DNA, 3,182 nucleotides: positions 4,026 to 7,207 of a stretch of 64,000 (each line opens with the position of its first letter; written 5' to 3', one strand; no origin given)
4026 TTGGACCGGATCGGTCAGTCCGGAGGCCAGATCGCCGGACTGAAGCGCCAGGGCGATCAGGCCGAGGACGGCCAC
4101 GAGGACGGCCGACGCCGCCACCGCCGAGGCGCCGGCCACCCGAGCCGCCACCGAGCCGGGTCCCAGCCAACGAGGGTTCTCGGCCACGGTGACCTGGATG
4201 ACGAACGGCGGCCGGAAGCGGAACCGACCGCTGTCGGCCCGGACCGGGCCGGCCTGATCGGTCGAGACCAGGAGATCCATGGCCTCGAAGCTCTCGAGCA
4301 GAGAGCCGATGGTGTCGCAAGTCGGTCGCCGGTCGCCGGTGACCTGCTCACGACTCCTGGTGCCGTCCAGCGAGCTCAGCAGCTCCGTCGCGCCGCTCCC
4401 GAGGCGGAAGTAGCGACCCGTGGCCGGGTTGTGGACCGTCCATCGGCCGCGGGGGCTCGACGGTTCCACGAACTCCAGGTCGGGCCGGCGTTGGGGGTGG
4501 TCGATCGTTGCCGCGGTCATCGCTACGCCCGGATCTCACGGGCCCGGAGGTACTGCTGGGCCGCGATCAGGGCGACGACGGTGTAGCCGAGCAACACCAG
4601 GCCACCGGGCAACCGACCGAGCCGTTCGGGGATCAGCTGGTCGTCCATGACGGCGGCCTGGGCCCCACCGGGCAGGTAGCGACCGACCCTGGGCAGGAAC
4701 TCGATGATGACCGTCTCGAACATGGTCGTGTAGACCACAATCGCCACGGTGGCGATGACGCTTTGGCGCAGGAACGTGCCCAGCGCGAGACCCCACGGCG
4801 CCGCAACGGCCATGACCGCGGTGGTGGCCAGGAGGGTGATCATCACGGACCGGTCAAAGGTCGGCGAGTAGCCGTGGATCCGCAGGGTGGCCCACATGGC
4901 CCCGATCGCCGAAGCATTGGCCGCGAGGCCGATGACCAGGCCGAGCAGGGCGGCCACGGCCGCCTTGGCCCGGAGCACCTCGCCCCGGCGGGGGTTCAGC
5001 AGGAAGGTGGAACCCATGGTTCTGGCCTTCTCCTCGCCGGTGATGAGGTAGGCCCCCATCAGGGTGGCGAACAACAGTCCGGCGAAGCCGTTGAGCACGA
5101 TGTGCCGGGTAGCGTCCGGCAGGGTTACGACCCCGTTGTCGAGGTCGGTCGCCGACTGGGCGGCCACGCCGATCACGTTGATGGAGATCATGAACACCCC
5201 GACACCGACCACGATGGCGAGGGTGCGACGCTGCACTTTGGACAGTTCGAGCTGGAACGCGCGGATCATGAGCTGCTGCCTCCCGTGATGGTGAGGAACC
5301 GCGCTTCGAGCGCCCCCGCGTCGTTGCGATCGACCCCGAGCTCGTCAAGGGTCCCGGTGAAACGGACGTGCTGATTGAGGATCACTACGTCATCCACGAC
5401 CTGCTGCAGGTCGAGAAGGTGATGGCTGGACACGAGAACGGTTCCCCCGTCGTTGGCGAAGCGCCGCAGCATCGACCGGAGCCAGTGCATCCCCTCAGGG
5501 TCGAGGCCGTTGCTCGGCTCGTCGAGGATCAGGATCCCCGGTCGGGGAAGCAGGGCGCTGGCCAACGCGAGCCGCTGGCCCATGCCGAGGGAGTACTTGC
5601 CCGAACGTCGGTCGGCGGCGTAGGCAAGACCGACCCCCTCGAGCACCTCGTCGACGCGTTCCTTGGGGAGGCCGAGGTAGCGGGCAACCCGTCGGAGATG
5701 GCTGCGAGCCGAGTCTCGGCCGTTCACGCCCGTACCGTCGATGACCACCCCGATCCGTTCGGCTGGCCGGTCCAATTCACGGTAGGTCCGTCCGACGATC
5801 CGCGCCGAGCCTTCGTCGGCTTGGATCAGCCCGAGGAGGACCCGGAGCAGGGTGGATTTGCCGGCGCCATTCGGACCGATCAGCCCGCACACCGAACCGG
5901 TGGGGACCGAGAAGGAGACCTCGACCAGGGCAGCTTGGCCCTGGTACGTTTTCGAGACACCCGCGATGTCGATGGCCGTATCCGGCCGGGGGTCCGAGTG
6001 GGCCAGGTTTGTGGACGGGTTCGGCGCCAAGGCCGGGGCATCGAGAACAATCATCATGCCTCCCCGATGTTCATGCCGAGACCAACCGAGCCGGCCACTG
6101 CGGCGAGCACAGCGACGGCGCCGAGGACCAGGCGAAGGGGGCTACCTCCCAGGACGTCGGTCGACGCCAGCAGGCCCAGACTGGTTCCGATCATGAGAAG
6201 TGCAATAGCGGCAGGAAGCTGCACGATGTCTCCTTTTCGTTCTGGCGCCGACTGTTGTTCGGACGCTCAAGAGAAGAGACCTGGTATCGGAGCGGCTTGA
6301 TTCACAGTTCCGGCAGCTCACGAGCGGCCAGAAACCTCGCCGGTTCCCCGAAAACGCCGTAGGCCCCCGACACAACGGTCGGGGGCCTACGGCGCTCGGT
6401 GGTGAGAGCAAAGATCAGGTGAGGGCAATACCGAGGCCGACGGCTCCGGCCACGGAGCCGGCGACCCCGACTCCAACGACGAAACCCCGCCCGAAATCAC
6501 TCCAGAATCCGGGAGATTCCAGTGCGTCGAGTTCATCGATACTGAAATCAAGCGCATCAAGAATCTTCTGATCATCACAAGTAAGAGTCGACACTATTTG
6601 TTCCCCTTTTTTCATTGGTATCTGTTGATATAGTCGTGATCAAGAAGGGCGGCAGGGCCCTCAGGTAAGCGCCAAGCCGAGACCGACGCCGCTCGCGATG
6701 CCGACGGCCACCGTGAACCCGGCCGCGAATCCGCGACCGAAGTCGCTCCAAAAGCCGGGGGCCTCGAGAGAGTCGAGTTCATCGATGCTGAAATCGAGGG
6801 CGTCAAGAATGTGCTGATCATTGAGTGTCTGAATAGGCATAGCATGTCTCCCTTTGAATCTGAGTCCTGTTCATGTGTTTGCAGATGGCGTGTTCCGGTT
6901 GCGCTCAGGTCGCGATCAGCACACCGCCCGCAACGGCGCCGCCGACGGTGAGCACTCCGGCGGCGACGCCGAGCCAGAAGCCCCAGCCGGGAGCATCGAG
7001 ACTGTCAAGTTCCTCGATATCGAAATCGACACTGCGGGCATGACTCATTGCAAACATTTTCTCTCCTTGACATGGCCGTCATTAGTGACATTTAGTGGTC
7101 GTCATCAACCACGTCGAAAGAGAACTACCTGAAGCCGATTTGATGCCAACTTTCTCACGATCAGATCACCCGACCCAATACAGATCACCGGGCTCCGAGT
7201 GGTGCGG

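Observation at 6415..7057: Three tandem precursor peptides, two missing from the ORF track, with a shared acidic leader and Gly/Ala/Val-rich cores ending in Thr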

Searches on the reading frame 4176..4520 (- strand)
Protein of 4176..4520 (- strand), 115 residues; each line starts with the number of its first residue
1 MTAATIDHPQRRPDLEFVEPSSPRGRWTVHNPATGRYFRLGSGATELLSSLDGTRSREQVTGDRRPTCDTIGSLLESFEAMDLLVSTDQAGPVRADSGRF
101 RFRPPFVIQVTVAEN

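Call 83: predict_structure(protein=window:4176-4520:-)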
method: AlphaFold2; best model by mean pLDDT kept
length: 115 residues; sequences in the alignment: 1
mean_pLDDT: 47.4   pTM: 0.38
mean pLDDT of the five models: 47.4, 44.7, 39.5, 34.6, 34.6
residues with pLDDT >= 90: 0; 70-90: 0; 50-70: 52; < 50: 63
segments of 3 or more residues with pLDDT < 50: 1-5, 7-9, 41-73, 76-84, 111-115
pLDDT, mean of each block of 10 residues (from residue 1): 46 58 56 54 40 31 35 48 48 51 56 44
secondary structure, 60 per line:
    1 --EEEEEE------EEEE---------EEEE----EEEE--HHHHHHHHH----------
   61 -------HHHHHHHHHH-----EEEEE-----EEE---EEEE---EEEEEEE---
elements in order: E3-8 E15-18 E28-31 E36-39 H42-50 H68-77 E83-87 E93-95 E99-102 E106-112

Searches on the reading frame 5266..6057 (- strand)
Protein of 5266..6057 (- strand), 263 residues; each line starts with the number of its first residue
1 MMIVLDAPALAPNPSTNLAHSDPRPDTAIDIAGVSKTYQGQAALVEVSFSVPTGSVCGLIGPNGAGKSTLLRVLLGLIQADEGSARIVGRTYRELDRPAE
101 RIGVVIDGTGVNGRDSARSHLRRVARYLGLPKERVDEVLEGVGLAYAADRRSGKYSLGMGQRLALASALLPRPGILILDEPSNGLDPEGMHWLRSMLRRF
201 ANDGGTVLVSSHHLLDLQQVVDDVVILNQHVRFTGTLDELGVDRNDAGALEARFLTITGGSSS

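Call 6: search_protein_families(library=pfam, proteins=[window:5266-6057:-], max_evalue=0.01)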
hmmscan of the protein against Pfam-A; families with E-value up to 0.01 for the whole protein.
window:5266-6057:- (263 aa): 6 families
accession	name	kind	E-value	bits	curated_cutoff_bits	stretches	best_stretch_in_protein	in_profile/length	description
PF00005.33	ABC_tran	-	4.1e-28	99.1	25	1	46-183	3-137/137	ABC transporter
PF13304.12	AAA_21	-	4.3e-17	63.6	27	2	149-214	232-300/304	AAA domain, putative AbiEii toxin, Type IV TA system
PF13401.12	AAA_22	-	1.1e-06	29.4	27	1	57-214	8-126/130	AAA domain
PF13671.12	AAA_33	-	0.0022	18.7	27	0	59-75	4-20/143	AAA domain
PF13555.12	AAA_29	-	0.0032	17.6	27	1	54-71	23-39/61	P-loop containing region of AAA domain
PF13604.12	AAA_30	-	0.0062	16.7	27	1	39-93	4-57/191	AAA domain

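Call 19: search_protein_families(library=ncbifam, proteins=[window:5266-6057:-], max_evalue=0.01)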
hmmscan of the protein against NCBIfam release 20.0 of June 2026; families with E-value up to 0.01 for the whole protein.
window:5266-6057:- (263 aa): 191 families (the best 25 are shown)
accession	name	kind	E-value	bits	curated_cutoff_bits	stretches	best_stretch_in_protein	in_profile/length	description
TIGR03740.1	galliderm_ABC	subfamily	2.5e-52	177.8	309.75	1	31-232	3-203/223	lantibiotic protection ABC transporter ATP-binding subunit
TIGR01188.1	drrA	subfamily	5.2e-45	154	312.45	1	36-239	1-210/302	daunorubicin resistance ABC transporter, ATP-binding protein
NF010059.0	PRK13536.1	equivalog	9.1e-39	133.1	549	1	19-232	34-252/342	nodulation factor ABC transporter ATP-binding protein NodI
TIGR03864.1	PQQ_ABC_ATP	hypoth_equivalog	9.6e-38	129.9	302.25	1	28-258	1-236/236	ABC transporter, ATP-binding subunit, PQQ-dependent alcohol dehydrogenase system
NF010060.0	PRK13537.1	equivalog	1.4e-36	126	521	1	23-229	10-221/314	nodulation factor ABC transporter ATP-binding protein NodI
TIGR03522.1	GldA_ABC_ATP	equivalog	2e-36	126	402.6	1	29-240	3-219/301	gliding motility-associated ABC transporter ATP-binding subunit GldA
TIGR01288.1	nodI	equivalog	7.7e-36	123.6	424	1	26-232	2-213/303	nodulation factor ABC transporter ATP-binding protein NodI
NF033858.1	ABC2_perm_RbbA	equivalog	4.6e-32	110.9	1050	1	23-256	261-499/909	ribosome-associated ATPase/putative transporter RbbA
TIGR04521.1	ECF_ATPase_2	equivalog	2.7e-30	105.4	330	2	132-230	121-222/279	energy-coupling factor transporter ATPase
TIGR02857.1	CydD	equivalog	2e-29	102.9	435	1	12-225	305-527/529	thiol reductant ABC exporter subunit CydD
TIGR00968.1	3a0106s01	subfamily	2.7e-29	102.3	342.75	1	29-229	1-206/237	sulfate ABC transporter ATP-binding protein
TIGR01189.1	ccmA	equivalog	3.9e-29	101.7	131.6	1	39-219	11-192/198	heme ABC exporter ATP-binding protein CcmA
TIGR03873.1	F420-0_ABC_ATP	hypoth_equivalog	4e-29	101.7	372.4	1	30-229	3-212/256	putative F420-0 ABC transporter ATP-binding protein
NF000355.4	ribo_prot_ABC_F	equivalog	7.5e-29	100.9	380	1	29-229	3-189/499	ribosomal protection-like ABC-F family protein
TIGR01166.1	cbiO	subfamily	1.3e-28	99.7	211.8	1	39-213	2-186/190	cobalt ABC transporter, ATP-binding protein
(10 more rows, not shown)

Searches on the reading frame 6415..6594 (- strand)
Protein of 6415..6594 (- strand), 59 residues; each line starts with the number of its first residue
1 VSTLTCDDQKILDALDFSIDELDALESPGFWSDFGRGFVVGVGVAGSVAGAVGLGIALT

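Call 6: search_protein_families(library=pfam, proteins=[window:6415-6594:-], max_evalue=0.01)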
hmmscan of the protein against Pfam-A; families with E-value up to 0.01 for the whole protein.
window:6415-6594:- (59 aa): 0 families

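Call 19: search_protein_families(library=ncbifam, proteins=[window:6415-6594:-], max_evalue=0.01)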
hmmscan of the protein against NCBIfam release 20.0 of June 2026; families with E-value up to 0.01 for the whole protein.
window:6415-6594:- (59 aa): 2 families
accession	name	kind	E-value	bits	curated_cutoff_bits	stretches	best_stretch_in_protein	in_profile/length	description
NF041808.1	daptide_123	subfamily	2.7e-07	30.2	25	1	19-52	4-31/37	daptide-type RiPP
NF041806.1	daptide_Mpa2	equivalog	2.9e-05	23.7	40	1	11-42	4-33/41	MpaA2 family daptide-type RiPP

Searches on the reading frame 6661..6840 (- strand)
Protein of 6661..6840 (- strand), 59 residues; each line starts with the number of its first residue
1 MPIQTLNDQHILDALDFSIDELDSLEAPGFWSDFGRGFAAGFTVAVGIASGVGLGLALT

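Call 6: search_protein_families(library=pfam, proteins=[window:6661-6840:-], max_evalue=0.01)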
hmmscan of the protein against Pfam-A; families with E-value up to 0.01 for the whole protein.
window:6661-6840:- (59 aa): 0 families

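Call 19: search_protein_families(library=ncbifam, proteins=[window:6661-6840:-], max_evalue=0.01)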
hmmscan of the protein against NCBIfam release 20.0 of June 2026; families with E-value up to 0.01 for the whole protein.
window:6661-6840:- (59 aa): 3 families
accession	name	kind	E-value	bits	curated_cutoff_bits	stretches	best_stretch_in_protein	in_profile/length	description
NF041808.1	daptide_123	subfamily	4.1e-08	32.9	25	1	19-49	4-34/37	daptide-type RiPP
NF041806.1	daptide_Mpa2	equivalog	0.00035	20.2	40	1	12-48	5-37/41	MpaA2 family daptide-type RiPP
NF041805.1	daptide_Mpa1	equivalog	0.001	18.5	40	1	19-49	11-39/44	MpaA1 family daptide-type RiPP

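Call 23: find_homologous_proteins(query=window:6661-6840:-, max_evalue=0.01)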
Query window:6661-6840:- (59 aa): 4 proteins with E <= 0.01 among 4 candidates.
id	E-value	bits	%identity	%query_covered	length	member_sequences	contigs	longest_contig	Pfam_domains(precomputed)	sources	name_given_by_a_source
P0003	5.1e-31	122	100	100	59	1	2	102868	-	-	-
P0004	4.1e-19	85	71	100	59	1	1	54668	-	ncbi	ncbi:MAG: daptide-type RiPP [Acidimicrobiales bacterium]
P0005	1.4e-17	80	73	93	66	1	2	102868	-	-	-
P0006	1.3e-16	77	68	100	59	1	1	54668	-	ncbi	ncbi:MAG: daptide-type RiPP [Acidimicrobiales bacterium]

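Call 26: find_encoding_contigs(protein=P0004, flank=10000, max_places=4)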
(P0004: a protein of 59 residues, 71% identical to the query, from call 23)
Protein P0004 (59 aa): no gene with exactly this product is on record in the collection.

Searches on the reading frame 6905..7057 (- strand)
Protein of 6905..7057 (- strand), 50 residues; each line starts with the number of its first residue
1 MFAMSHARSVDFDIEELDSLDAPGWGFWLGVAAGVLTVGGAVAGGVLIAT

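Call 6: search_protein_families(library=pfam, proteins=[window:6905-7057:-], max_evalue=0.01)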
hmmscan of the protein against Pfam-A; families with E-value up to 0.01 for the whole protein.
window:6905-7057:- (50 aa): 0 families

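Call 19: search_protein_families(library=ncbifam, proteins=[window:6905-7057:-], max_evalue=0.01)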
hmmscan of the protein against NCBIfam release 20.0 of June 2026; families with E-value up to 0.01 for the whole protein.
window:6905-7057:- (50 aa): 2 families
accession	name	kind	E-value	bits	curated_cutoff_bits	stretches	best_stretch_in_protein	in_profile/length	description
NF041808.1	daptide_123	subfamily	2.6e-08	33.5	25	1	13-50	3-37/37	daptide-type RiPP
NF041805.1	daptide_Mpa1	equivalog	4.4e-06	26.1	40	1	9-43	6-41/44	MpaA1 family daptide-type RiPP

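Call 47: find_homologous_proteins(query=A4, max_evalue=0.01)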
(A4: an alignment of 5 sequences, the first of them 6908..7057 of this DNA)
Query A4 (5 sequences) (50 aa, profile of the alignment): 7 proteins with E <= 0.01 among 430 candidates.
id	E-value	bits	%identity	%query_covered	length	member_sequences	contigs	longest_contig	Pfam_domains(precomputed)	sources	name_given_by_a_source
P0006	4.2e-31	124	49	76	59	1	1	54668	-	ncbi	ncbi:MAG: daptide-type RiPP [Acidimicrobiales bacterium]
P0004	4.7e-31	124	46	76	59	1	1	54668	-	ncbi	ncbi:MAG: daptide-type RiPP [Acidimicrobiales bacterium]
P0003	7.8e-30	120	53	76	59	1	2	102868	-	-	-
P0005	1.6e-29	119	55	40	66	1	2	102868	-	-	-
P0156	5.7e-13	66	100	100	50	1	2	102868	-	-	-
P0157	1.4e-8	52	78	100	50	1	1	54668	-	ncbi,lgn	ncbi:MAG: daptide-type RiPP [Acidimicrobiales bacterium]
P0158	1.6e-3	36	69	32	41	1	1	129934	-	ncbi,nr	ncbi:daptide-type RiPP [Motilibacter aurantiacus]|nr:daptide-type RiPP [Motilibacter aurantiacus]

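Call 49: find_encoding_contigs(protein=P0157, flank=10000, max_places=4)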
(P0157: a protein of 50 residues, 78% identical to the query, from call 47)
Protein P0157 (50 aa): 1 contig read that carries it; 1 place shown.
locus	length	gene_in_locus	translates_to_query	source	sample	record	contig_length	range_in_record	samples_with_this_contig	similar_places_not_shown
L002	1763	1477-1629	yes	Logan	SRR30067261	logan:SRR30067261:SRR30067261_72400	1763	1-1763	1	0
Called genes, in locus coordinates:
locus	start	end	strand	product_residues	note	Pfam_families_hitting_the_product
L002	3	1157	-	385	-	?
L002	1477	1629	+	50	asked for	-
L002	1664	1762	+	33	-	?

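Call 50: find_encoding_contigs(protein=P0158, flank=10000, max_places=3)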
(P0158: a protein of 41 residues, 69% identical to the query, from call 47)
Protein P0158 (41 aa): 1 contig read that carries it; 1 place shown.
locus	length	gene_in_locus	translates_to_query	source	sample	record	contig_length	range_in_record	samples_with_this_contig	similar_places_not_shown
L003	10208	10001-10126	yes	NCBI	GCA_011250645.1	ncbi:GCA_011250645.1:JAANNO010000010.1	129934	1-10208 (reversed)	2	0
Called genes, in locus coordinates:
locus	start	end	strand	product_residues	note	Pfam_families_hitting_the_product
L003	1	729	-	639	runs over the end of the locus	-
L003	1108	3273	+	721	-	PF00563:EAL, PF10069:DICT, PF00989:PAS, PF08448:PAS_4, PF13188:PAS_8 (faint), PF13426:PAS_9, PF08447:PAS_3, PF00990:GGDEF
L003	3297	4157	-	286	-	PF02607:B12-binding_2, PF02310:B12-binding, PF00196:GerE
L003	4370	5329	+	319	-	PF08450:SGL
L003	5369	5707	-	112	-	-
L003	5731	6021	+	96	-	PF13223:DUF4031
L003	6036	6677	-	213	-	-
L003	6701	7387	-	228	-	PF13649:Methyltransf_25 (faint), PF08241:Methyltransf_11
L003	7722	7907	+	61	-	-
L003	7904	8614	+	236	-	PF00005:ABC_tran, PF13304:AAA_21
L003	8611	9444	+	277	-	-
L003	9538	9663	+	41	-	-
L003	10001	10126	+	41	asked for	-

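Call 73: search_protein_families(library=ncbifam, proteins=[L003:7904-8614:+, L003:8611-9444:+, L003:9538-9663:+, L003:10001-10126:+], max_evalue=0.1)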
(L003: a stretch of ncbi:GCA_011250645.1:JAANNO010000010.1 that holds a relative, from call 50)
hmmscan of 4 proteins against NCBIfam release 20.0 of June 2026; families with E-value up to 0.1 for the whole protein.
L003:7904-8614:+ (236 aa): 193 families (the best 25 are shown)
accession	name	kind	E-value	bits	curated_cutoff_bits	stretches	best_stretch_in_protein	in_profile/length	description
TIGR03740.1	galliderm_ABC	subfamily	1.2e-48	165.8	309.75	1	9-229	4-222/223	lantibiotic protection ABC transporter ATP-binding subunit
TIGR01188.1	drrA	subfamily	1.3e-39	136.3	312.45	1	13-215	1-211/302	daunorubicin resistance ABC transporter, ATP-binding protein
TIGR03522.1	GldA_ABC_ATP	equivalog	7.8e-38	130.6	402.6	2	107-206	112-210/301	gliding motility-associated ABC transporter ATP-binding subunit GldA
NF010060.0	PRK13537.1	equivalog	2.9e-37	128.2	521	1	5-203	15-221/314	nodulation factor ABC transporter ATP-binding protein NodI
NF010059.0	PRK13536.1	equivalog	2.1e-34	118.8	549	2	109-205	155-251/342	nodulation factor ABC transporter ATP-binding protein NodI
TIGR01288.1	nodI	equivalog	3.8e-33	114.8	424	1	6-205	5-212/303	nodulation factor ABC transporter ATP-binding protein NodI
TIGR03864.1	PQQ_ABC_ATP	hypoth_equivalog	5e-30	104.7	302.25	2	106-226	110-233/236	ABC transporter, ATP-binding subunit, PQQ-dependent alcohol dehydrogenase system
NF000355.4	ribo_prot_ABC_F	equivalog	5.2e-29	101.5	380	1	6-203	3-189/499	ribosomal protection-like ABC-F family protein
TIGR03873.1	F420-0_ABC_ATP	hypoth_equivalog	1.9e-28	99.5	372.4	2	107-210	116-220/256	putative F420-0 ABC transporter ATP-binding protein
TIGR01166.1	cbiO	subfamily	6.6e-28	97.5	211.8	2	107-186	106-185/190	cobalt ABC transporter, ATP-binding protein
TIGR02857.1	CydD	equivalog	1.1e-27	97.2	435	1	5-201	321-529/529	thiol reductant ABC exporter subunit CydD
TIGR04521.1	ECF_ATPase_2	equivalog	2.3e-27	95.8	330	2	107-214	122-232/279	energy-coupling factor transporter ATPase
NF047568.1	PSM_export_PmtC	equivalog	3.9e-27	95.5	375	1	9-202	4-194/290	phenol-soluble modulin export ABC transporter ATP-binding protein PmtC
TIGR04406.1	LPS_export_lptB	equivalog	4e-27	95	240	2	8-72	4-68/239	LPS export ABC transporter ATP-binding protein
TIGR03375.1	type_I_sec_LssB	subfamily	5.8e-26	91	693.1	2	127-213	602-687/696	type I secretion system permease/ATPase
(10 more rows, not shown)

L003:8611-9444:+ (277 aa): 1 family
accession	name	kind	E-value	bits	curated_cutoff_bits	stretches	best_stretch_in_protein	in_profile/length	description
NF033632.1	SLATT_4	domain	0.028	14.3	55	0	39-101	22-71/154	SLATT domain-containing protein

L003:9538-9663:+ (41 aa): 2 families
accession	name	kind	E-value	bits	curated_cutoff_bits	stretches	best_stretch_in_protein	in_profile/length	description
NF041808.1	daptide_123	subfamily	9.9e-09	34.8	25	1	8-41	4-37/37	daptide-type RiPP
NF041807.1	daptide_Mpa3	equivalog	0.00032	20.4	40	1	1-34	1-34/39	MpaA3 family daptide-type RiPP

L003:10001-10126:+ (41 aa): 2 families
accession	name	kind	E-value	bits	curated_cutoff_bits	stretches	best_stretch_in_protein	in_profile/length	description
NF041808.1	daptide_123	subfamily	8.1e-10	38.3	25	1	6-41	2-37/37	daptide-type RiPP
NF041807.1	daptide_Mpa3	equivalog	0.00021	21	40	1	1-39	1-38/39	MpaA3 family daptide-type RiPP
